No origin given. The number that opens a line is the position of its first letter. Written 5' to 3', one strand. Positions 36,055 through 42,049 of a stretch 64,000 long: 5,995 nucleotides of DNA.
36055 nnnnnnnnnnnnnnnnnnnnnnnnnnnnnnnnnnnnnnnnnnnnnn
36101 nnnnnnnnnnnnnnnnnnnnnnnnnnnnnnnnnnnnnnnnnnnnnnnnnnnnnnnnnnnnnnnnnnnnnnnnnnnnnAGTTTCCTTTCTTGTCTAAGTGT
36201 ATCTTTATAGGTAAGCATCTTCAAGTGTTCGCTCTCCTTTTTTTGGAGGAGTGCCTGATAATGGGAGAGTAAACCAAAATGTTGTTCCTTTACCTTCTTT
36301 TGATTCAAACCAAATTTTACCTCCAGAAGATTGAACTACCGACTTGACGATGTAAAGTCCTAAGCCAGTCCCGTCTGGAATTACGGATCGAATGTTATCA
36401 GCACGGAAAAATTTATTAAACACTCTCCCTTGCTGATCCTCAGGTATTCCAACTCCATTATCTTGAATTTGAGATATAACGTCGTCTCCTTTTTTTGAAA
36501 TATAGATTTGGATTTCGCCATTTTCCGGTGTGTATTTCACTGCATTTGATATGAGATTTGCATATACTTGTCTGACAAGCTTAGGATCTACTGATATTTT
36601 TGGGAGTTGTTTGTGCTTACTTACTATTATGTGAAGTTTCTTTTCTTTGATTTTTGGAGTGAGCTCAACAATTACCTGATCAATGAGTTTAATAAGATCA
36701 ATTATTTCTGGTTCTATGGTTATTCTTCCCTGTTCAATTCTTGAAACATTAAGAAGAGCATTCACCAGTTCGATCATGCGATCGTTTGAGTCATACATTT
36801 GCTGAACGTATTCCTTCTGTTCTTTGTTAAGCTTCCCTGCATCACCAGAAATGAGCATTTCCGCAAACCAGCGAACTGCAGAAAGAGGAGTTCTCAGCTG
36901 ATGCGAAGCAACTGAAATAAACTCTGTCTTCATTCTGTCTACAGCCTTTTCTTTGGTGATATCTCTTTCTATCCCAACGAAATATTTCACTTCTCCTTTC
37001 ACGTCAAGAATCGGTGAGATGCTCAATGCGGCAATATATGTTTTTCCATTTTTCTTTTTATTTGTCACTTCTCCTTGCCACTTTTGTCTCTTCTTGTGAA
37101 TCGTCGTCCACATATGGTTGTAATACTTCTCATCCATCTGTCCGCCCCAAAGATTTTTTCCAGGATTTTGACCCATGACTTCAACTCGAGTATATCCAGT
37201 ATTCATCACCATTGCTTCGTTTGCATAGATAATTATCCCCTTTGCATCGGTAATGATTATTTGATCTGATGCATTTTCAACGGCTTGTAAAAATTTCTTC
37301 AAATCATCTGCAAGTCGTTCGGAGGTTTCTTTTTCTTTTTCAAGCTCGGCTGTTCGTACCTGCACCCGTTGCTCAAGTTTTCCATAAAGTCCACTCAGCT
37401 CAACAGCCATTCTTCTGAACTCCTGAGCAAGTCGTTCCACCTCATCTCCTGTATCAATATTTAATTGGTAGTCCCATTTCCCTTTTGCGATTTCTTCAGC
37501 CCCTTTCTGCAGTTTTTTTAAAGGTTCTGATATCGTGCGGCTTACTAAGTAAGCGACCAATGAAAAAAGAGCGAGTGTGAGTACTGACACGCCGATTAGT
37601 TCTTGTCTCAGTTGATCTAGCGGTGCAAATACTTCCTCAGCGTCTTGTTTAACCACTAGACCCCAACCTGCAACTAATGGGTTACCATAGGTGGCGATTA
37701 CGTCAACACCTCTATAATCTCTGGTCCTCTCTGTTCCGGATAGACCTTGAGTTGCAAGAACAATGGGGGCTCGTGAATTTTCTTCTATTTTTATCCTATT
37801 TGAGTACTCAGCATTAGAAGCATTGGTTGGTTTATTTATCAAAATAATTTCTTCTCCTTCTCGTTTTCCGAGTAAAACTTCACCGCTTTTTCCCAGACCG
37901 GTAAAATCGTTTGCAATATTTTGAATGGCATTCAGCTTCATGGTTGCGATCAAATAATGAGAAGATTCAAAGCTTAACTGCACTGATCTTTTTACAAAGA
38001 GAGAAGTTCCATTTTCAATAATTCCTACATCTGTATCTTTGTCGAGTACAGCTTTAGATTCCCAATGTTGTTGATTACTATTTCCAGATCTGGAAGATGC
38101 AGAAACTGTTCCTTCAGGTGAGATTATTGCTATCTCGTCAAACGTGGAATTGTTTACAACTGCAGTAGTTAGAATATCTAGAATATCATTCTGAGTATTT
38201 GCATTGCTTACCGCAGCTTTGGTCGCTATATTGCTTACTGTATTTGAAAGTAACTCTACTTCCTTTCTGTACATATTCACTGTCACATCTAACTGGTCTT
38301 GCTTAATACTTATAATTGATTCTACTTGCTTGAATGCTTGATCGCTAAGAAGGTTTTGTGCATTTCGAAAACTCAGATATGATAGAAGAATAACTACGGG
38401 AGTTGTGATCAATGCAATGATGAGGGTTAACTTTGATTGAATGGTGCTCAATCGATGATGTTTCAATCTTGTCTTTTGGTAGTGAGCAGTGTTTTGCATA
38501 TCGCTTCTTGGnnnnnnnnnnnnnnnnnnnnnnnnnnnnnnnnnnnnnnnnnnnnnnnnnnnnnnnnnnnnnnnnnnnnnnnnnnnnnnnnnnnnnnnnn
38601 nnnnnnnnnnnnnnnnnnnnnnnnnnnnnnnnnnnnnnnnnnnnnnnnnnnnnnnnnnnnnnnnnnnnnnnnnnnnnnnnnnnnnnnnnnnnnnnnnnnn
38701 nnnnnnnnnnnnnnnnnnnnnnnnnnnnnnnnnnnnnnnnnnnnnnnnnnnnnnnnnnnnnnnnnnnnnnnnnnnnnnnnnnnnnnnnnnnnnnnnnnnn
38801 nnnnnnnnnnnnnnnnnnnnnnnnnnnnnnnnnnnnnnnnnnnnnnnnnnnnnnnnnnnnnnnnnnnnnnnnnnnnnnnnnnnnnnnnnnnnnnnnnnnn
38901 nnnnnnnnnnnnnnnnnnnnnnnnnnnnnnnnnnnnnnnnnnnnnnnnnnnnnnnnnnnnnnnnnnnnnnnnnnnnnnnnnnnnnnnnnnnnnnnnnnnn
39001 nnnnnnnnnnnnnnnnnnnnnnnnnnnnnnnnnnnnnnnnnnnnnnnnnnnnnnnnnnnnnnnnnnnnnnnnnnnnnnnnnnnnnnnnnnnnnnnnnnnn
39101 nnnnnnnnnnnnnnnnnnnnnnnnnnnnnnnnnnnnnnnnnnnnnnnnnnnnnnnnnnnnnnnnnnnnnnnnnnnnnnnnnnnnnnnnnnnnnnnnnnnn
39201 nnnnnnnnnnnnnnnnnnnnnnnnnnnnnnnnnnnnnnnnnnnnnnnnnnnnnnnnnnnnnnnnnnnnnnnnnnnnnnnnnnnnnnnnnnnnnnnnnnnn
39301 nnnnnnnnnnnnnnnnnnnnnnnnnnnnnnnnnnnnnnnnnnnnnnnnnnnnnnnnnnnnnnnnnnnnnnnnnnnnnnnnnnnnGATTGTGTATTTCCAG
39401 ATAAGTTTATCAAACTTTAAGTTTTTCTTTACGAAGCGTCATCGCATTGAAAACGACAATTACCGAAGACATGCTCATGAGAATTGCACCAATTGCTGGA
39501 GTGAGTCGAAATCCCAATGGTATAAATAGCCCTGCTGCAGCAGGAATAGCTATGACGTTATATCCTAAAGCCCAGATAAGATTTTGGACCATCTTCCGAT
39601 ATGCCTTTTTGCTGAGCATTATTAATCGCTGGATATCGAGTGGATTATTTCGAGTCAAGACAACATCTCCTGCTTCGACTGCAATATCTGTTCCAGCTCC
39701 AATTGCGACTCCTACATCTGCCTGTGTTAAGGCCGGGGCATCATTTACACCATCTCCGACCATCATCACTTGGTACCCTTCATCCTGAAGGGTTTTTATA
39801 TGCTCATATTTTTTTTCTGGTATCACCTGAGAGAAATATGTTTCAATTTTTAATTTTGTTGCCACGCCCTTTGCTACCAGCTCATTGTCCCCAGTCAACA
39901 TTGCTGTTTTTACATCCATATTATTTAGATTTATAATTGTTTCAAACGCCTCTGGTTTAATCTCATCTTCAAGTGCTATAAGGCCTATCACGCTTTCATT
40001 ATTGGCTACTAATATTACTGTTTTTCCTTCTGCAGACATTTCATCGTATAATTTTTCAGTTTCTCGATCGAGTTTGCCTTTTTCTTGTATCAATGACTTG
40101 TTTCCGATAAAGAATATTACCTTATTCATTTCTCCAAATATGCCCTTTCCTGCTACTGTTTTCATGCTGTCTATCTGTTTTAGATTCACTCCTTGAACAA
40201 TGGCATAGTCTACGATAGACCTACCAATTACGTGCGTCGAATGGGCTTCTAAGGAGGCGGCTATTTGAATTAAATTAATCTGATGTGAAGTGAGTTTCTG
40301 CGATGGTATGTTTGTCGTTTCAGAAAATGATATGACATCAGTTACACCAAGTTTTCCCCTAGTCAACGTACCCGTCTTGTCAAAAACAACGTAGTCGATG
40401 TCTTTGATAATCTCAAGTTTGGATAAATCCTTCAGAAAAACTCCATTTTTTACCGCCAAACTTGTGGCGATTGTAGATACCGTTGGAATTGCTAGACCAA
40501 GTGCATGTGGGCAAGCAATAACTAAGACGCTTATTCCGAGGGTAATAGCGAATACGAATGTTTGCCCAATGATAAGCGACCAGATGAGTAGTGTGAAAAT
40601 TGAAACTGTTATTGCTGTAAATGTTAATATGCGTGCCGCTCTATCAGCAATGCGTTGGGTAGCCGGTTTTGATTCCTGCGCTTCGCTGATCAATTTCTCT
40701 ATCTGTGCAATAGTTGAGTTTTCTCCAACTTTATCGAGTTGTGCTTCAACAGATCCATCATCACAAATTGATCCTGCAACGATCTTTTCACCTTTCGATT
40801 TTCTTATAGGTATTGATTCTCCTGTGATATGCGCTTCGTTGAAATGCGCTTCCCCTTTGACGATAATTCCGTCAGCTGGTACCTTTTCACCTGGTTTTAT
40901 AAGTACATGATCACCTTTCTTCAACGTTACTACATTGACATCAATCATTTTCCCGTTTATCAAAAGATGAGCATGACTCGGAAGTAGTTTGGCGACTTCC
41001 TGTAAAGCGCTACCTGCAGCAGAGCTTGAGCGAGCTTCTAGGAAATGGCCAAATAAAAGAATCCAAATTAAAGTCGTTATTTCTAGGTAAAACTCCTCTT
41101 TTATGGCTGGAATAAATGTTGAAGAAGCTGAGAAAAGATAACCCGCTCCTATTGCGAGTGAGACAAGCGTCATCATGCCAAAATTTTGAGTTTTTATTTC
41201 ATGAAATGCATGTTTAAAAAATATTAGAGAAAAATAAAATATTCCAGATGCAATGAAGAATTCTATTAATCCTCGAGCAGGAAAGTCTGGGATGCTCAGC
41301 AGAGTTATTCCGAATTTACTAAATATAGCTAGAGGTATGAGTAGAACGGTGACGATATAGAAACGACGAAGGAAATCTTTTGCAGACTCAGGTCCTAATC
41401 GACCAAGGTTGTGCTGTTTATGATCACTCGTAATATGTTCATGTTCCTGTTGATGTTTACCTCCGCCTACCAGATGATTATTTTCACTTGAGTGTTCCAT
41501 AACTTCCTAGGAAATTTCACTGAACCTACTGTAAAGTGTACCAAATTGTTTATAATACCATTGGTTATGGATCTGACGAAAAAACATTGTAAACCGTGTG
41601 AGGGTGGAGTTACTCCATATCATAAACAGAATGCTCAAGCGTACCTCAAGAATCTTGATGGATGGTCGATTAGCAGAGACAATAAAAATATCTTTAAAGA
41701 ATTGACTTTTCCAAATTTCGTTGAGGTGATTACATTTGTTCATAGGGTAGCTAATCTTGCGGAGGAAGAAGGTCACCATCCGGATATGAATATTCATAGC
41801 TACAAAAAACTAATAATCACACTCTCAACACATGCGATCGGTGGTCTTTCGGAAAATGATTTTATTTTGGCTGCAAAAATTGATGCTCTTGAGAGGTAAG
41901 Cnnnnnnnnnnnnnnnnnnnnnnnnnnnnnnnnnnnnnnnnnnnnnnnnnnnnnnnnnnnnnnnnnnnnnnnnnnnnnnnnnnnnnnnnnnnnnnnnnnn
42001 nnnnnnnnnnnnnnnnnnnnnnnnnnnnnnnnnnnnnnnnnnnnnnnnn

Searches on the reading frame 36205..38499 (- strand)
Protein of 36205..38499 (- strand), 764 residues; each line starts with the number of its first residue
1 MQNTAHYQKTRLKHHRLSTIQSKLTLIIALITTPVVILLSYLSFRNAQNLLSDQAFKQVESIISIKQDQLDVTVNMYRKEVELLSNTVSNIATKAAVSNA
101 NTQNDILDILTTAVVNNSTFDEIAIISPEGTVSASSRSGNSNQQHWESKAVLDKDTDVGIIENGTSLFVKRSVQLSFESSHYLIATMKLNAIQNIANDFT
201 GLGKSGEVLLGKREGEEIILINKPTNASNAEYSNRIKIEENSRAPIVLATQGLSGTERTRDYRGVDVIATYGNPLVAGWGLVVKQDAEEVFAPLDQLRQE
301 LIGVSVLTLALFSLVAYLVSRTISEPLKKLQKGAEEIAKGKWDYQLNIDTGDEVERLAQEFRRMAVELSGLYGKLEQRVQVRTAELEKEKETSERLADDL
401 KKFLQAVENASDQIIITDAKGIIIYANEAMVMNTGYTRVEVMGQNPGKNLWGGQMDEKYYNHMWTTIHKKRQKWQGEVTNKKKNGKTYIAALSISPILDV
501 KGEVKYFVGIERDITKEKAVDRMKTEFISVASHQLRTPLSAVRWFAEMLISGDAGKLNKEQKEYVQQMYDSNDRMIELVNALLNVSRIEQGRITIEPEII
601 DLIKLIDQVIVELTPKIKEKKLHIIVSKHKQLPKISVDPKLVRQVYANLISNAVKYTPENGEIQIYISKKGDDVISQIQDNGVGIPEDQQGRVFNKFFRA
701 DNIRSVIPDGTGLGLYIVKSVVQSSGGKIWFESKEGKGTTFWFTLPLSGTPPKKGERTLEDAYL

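Call 24: search_protein_families(library=ncbifam, proteins=[window:36205-38499:-], max_evalue=0.00001)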
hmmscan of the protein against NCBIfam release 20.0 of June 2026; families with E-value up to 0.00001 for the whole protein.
window:36205-38499:- (764 aa): 90 families (the best 25 are shown)
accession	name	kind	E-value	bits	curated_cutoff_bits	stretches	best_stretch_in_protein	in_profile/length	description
NF033092.0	HK_WalK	equivalog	1.2e-84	285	725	1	280-747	158-594/594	cell wall metabolism sensor histidine kinase WalK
NF046044.1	PnpS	equivalog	2.1e-74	250.9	400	1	362-746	19-390/390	two-component system histidine kinase PnpS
TIGR02966.1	phoR_proteo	equivalog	6.1e-61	206.3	334.2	1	399-744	4-332/333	phosphate regulon sensor histidine kinase PhoR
NF047874.1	MASE3_PAS_HK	subfamily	3.1e-59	201.4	560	1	371-750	231-628/655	MASE3 domain-containing sensor histidine kinase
TIGR02956.1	TMAO_torS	equivalog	8.4e-57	192.9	676.5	1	521-755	461-690/967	TMAO reductase system sensor histidine kinase/response regulator TorS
NF040691.1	MtrAB_MtrB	equivalog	2.8e-56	191.6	450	2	510-747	257-492/507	MtrAB system histidine kinase MtrB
NF045911.1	TCSHisKinNblS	equivalog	8.1e-54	183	1000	1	301-747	183-620/621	two-component system sensor histidine kinase NblS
NF011874.0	PRK15347.1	equivalog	1e-53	182.7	852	2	520-750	394-617/921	two component system sensor kinase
NF008318.0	PRK11107.1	equivalog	6.4e-52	176.7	890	1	510-751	277-522/920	two-component sensor histidine kinase BarA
TIGR01386.1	cztS_silS_copS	subfamily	4.7e-50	170.9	292.55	2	526-746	243-457/457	heavy metal sensor histidine kinase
NF008302.0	PRK11091.1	equivalog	9.7e-50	169.5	838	1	297-748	56-506/779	aerobic respiration two-component sensor histidine kinase ArcB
NF008468.0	PRK11360.1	equivalog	2.6e-46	158.2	646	1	358-748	221-609/616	two-component system sensor histidine kinase AtoS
NF041880.1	EPS_EpsF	equivalog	8.4e-46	156.5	900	1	370-746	115-492/492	response regulator EpsF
NF045595.1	HK_scytonemin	equivalog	1.5e-45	155.7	865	1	387-747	268-635/637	scytonemin biosynthesis sensor histidine kinase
NF006800.0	PRK09303.1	equivalog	3.2e-45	154.7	342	1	522-747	149-377/383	histidine kinase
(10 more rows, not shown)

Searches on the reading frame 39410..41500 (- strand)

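Call 24: search_protein_families(library=ncbifam, proteins=[window:39410-41500:-], max_evalue=0.00001)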
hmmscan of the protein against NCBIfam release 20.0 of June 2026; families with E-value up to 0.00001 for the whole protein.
window:39410-41500:- (696 aa): 19 families
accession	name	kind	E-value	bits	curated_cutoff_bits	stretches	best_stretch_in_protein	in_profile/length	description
TIGR01525.1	ATPase-IB_hvy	subfamily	4.7e-168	560.5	346.25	1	109-689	1-560/560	heavy metal translocating P-type ATPase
TIGR01511.1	ATPase-IB1_Cu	subfamily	4.9e-163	543.9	397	1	94-690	5-542/542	copper-translocating P-type ATPase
NF007952.0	PRK10671.1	equivalog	4.1e-124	415.6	1316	1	41-690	187-832/838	copper-exporting P-type ATPase CopA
NF008262.1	PRK11033.1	equivalog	1e-106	358.1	1005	1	138-650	195-694/731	zinc/cadmium/mercury/lead-transporting ATPase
TIGR01512.1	ATPase-IB2_Cd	subfamily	1e-106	357.6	313.5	2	132-442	12-292/494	cadmium family heavy metal-translocating P-type ATPase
NF033775.1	P_type_ZntA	exception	6.7e-89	299.1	1240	1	140-652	202-697/732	Zn(II)/Cd(II)/Pb(II) translocating P-type ATPase ZntA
TIGR01494.1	ATPase_P-type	subfamily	3.5e-85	286.2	62.3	2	403-664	222-470/478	HAD-IC family P-type ATPase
TIGR01647.1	ATPase-IIIA_H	equivalog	3.9e-56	190.7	615.5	2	139-554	56-483/755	plasma-membrane proton-efflux P-type ATPase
TIGR01497.1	kdpB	equivalog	2.5e-51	174.6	527.9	1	137-631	65-564/675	potassium-transporting ATPase subunit KdpB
NF010609.0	PRK14010.1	equivalog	6.5e-43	146.9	1323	1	107-632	40-560/673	K(+)-transporting ATPase subunit B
TIGR01522.1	ATPase-IIA2_Ca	equivalog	6.2e-39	133.4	798.3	2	141-435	86-388/854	calcium-transporting P-type ATPase, PMR1-type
TIGR01517.1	ATPase-IIB_Ca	equivalog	2e-38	132.1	507.05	2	182-404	163-397/882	calcium-translocating P-type ATPase, PMCA-type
TIGR01657.1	P-ATPase-V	hypoth_equivalog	2.3e-33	114.8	618.25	3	556-600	783-827/1055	ATP13A2 family polyamine export P-type ATPase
TIGR01116.1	ATPase-IIA1_Ca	equivalog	2.8e-28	98.5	703.4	2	502-641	455-609/799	calcium-translocating P-type ATPase, SERCA-type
TIGR01106.1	ATPase-IIC_X-K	subfamily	3.3e-27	94.8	946.1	2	134-389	101-365/997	Na,H/K antiporter P-type ATPase subunit alpha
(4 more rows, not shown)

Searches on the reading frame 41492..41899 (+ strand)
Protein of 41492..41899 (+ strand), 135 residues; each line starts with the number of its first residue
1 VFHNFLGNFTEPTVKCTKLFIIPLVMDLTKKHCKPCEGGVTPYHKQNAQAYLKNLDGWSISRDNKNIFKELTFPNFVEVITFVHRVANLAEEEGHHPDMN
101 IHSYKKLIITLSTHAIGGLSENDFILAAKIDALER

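Call 24: search_protein_families(library=ncbifam, proteins=[window:41492-41899:+], max_evalue=0.00001)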
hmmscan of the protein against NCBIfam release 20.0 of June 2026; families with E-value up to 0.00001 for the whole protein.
window:41492-41899:+ (135 aa): 5 families
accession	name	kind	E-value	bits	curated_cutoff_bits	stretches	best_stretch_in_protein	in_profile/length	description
NF002019.0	PRK00823.1-4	equivalog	2.2e-33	114.8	137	1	25-133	4-111/116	4a-hydroxytetrahydrobiopterin dehydratase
NF002017.0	PRK00823.1-2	equivalog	2.8e-24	85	80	1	45-133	7-92/94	4a-hydroxytetrahydrobiopterin dehydratase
NF002016.0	PRK00823.1-1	equivalog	2.2e-23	82.5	133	1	27-133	3-110/113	4a-hydroxytetrahydrobiopterin dehydratase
NF002018.0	PRK00823.1-3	equivalog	2.1e-21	75.8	108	1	44-133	7-95/98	4a-hydroxytetrahydrobiopterin dehydratase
NF002020.0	PRK00823.1-5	equivalog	7e-18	64.8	146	1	40-132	12-103/111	4a-hydroxytetrahydrobiopterin dehydratase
